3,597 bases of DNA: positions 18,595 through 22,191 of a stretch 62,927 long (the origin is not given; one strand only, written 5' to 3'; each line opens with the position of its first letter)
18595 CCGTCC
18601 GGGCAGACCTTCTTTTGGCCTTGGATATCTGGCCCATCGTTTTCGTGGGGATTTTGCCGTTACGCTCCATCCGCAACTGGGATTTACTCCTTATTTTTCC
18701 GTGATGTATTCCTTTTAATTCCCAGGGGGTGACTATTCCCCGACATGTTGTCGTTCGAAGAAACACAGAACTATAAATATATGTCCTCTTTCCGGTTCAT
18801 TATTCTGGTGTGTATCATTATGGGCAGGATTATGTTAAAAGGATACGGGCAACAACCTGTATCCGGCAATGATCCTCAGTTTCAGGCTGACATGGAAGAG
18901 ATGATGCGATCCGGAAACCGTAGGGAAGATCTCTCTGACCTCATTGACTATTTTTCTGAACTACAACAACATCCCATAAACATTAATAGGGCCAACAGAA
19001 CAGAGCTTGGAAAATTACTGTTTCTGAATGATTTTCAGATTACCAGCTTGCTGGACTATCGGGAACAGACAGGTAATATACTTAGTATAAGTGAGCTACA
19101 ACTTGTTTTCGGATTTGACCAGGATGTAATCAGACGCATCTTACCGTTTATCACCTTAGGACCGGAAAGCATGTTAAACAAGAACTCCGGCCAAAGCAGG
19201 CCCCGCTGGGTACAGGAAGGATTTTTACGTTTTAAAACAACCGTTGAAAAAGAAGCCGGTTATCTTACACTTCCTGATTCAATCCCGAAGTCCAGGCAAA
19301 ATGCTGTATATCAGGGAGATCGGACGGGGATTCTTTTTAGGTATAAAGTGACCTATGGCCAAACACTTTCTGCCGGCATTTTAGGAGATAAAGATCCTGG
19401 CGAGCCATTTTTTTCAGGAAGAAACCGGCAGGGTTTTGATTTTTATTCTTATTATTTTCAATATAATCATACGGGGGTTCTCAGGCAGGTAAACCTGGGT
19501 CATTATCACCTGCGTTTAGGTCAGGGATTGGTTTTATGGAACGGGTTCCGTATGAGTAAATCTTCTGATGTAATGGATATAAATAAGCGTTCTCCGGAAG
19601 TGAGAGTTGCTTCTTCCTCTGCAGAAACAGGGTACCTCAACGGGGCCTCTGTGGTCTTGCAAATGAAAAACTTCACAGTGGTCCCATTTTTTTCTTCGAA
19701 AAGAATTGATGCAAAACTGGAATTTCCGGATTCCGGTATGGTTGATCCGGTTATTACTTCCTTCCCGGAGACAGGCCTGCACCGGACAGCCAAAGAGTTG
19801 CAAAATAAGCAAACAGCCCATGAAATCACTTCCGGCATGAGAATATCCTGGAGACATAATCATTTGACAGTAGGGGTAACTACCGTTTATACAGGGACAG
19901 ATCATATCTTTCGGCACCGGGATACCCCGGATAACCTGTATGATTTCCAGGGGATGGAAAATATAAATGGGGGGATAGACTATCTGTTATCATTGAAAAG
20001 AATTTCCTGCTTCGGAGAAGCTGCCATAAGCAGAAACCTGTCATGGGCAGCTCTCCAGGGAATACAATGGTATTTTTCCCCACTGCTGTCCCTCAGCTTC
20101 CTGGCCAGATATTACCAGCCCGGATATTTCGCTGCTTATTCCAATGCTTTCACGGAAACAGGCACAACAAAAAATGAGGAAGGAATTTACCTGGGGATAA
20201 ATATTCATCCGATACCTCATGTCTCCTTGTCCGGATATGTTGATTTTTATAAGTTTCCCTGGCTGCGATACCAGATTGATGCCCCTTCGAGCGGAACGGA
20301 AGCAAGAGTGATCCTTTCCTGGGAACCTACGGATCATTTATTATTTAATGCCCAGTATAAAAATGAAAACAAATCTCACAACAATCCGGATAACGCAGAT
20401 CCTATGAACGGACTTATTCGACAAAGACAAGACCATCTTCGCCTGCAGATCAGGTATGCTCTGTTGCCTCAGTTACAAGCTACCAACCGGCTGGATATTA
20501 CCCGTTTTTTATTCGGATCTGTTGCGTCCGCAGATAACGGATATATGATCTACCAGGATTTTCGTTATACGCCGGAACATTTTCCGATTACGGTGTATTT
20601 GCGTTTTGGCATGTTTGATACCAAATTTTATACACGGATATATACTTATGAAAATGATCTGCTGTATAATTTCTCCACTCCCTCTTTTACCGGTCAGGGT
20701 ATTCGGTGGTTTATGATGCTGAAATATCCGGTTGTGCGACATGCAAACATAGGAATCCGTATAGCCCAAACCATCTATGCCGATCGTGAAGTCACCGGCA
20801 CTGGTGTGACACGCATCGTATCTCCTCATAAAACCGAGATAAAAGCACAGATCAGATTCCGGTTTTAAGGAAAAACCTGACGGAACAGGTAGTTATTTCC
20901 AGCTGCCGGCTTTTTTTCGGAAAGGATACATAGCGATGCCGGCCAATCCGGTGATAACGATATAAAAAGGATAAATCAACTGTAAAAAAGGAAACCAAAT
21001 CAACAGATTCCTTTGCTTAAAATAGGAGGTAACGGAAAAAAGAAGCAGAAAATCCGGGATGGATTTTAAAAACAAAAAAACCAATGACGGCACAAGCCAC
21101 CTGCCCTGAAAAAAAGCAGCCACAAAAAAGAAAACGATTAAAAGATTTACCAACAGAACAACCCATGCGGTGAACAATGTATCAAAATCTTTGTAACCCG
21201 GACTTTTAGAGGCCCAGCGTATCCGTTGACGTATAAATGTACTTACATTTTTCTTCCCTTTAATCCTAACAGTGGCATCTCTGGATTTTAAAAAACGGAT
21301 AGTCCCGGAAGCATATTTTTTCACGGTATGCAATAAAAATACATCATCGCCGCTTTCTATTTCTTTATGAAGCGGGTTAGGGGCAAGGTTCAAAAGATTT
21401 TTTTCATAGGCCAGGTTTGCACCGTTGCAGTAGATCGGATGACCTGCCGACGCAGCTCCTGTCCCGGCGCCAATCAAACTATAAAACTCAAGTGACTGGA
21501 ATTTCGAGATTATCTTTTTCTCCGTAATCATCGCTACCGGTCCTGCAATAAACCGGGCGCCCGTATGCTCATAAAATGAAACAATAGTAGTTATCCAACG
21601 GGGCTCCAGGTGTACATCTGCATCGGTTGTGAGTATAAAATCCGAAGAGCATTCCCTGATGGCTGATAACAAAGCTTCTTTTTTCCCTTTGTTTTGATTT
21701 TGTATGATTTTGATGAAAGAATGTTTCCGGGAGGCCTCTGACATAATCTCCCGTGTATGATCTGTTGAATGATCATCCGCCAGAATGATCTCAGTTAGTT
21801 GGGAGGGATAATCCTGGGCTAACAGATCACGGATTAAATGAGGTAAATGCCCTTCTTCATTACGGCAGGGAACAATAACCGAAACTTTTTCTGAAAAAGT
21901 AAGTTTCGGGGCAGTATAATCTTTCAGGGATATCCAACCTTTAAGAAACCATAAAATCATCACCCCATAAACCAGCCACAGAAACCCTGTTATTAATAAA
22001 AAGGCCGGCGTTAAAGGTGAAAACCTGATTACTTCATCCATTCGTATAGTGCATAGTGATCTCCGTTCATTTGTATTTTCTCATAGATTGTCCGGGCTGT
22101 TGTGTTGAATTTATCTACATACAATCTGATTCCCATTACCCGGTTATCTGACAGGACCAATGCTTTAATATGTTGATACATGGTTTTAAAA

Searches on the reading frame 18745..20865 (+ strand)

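Call 76: search_protein_families(library=pfam, proteins=[window:18745-20865:+], max_evalue=0.001)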
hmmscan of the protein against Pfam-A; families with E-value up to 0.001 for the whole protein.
window:18745-20865:+ (707 aa): 1 family
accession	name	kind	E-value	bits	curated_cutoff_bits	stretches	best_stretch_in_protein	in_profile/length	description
PF12836.13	HHH_3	-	7.2e-07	29.7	27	1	75-137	3-65/65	Helix-hairpin-helix motif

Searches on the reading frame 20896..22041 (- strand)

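Call 22: search_protein_families(library=pfam, proteins=[window:20896-22041:-], max_evalue=0.00001)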
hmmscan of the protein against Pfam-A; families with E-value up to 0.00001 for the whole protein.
window:20896-22041:- (382 aa): 3 families
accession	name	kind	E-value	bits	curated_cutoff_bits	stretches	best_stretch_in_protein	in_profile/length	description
PF00535.33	Glycos_transf_2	-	3.6e-26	92.5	23.3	1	54-175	1-121/168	Glycosyl transferase family 2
PF13641.12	Glyco_tranf_2_3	-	1.8e-19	71.1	27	1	53-277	3-228/230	Glycosyltransferase like family 2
PF13632.12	Glyco_trans_2_3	-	1.2e-07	32.2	27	1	136-359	2-194/198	Glycosyl transferase family group 2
